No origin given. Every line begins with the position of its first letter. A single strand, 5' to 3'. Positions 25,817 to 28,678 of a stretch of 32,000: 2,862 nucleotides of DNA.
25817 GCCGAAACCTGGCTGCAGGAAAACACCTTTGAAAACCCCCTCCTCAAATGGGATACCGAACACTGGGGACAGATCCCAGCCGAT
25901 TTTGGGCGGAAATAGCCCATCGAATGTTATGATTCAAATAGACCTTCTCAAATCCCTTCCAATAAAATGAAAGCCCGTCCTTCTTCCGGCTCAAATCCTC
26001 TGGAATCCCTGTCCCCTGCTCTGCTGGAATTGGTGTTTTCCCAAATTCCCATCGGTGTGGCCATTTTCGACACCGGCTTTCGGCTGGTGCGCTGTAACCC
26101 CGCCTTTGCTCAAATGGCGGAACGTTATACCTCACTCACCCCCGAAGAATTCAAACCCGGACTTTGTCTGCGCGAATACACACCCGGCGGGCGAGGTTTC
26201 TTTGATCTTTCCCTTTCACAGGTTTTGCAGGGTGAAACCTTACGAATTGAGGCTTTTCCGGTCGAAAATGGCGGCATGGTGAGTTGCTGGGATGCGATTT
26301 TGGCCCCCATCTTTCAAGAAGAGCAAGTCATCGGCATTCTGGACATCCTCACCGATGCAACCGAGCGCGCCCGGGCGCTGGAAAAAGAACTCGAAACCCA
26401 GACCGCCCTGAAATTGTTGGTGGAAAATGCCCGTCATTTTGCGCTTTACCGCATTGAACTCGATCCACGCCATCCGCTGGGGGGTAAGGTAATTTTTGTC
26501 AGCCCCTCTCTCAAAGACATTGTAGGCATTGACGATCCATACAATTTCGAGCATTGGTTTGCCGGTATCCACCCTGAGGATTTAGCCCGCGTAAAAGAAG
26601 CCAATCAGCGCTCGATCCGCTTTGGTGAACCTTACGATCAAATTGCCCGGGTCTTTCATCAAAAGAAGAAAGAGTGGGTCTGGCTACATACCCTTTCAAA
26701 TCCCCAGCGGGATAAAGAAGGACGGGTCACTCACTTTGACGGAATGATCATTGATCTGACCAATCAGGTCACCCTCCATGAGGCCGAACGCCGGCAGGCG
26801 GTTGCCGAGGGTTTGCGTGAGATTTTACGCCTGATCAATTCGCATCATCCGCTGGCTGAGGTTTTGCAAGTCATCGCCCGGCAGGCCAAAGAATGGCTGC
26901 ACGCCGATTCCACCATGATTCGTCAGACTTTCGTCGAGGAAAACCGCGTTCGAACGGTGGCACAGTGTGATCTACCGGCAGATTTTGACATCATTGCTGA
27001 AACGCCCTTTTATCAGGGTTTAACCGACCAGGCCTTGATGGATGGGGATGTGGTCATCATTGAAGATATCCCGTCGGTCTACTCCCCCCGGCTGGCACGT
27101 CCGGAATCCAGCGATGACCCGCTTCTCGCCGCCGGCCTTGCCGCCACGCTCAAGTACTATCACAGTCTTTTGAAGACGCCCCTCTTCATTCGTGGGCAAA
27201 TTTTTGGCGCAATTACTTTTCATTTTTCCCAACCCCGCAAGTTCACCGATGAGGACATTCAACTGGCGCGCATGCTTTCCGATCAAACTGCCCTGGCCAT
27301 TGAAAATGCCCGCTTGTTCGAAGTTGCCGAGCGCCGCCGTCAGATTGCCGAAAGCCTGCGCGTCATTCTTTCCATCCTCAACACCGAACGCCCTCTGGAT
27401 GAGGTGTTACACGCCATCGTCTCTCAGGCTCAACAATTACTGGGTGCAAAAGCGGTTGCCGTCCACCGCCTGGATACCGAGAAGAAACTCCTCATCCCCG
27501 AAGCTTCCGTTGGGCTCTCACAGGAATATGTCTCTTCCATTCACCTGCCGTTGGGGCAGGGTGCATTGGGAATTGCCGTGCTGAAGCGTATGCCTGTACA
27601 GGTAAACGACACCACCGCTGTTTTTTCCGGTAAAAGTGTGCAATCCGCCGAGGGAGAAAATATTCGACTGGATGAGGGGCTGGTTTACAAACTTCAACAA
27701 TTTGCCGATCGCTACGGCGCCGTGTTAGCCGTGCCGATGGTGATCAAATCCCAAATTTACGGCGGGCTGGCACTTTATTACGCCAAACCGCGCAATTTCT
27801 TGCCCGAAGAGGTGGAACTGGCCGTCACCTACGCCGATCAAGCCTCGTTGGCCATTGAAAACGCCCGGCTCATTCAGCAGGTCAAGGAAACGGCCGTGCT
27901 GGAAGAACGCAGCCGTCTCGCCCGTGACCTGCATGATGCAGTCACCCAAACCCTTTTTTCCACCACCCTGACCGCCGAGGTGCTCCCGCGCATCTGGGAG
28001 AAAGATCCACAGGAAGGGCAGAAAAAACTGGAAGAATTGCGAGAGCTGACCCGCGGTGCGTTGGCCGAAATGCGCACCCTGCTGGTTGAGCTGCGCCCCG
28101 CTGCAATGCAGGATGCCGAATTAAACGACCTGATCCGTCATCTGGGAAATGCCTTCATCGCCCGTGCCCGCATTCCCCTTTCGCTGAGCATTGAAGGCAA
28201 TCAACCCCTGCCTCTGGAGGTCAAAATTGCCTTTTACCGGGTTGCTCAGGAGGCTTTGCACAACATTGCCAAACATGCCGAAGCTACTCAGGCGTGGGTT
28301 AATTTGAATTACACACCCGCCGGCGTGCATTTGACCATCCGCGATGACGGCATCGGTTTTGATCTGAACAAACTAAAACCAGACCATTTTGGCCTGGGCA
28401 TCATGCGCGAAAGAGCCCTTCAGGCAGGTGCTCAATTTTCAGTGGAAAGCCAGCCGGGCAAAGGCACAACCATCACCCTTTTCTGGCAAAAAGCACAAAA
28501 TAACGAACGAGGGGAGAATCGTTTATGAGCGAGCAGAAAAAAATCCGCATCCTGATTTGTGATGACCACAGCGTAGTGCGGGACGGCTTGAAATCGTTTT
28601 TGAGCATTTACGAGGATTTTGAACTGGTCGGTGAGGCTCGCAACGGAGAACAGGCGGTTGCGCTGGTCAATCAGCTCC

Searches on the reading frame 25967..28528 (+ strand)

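Call 32: search_protein_families(library=pfam, proteins=[window:25967-28528:+])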
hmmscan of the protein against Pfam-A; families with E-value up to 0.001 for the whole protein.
window:25967-28528:+ (853 aa): 9 families
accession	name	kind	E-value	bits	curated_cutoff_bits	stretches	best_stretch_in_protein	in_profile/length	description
PF13185.12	GAF_2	-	3.6e-33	115.1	28.6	2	475-631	2-136/136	GAF domain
PF01590.32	GAF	-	1.1e-31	110.6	22.4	2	477-630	2-133/133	GAF domain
PF13492.12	GAF_3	-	4.4e-22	79.3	27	2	477-632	2-129/129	GAF domain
PF07730.19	HisKA_3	-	8.8e-19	68.3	24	1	647-712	1-66/68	Histidine kinase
PF08447.18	PAS_3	-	6.9e-14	52.3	25.6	1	175-260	1-88/89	PAS fold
PF02518.31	HATPase_c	-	5.9e-13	49.7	26.4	1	754-842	4-109/111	Histidine kinase-, DNA gyrase B-, and HSP90-like ATPase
PF08448.16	PAS_4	-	2.6e-09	37.7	23.1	1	24-136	1-110/110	PAS fold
PF13188.13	PAS_8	-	2e-07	31.1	21.8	1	19-54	2-36/65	PAS domain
PF11849.14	DUF3369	-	4.2e-05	24.3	27.2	0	406-452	120-166/168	Domain of unknown function (DUF3369)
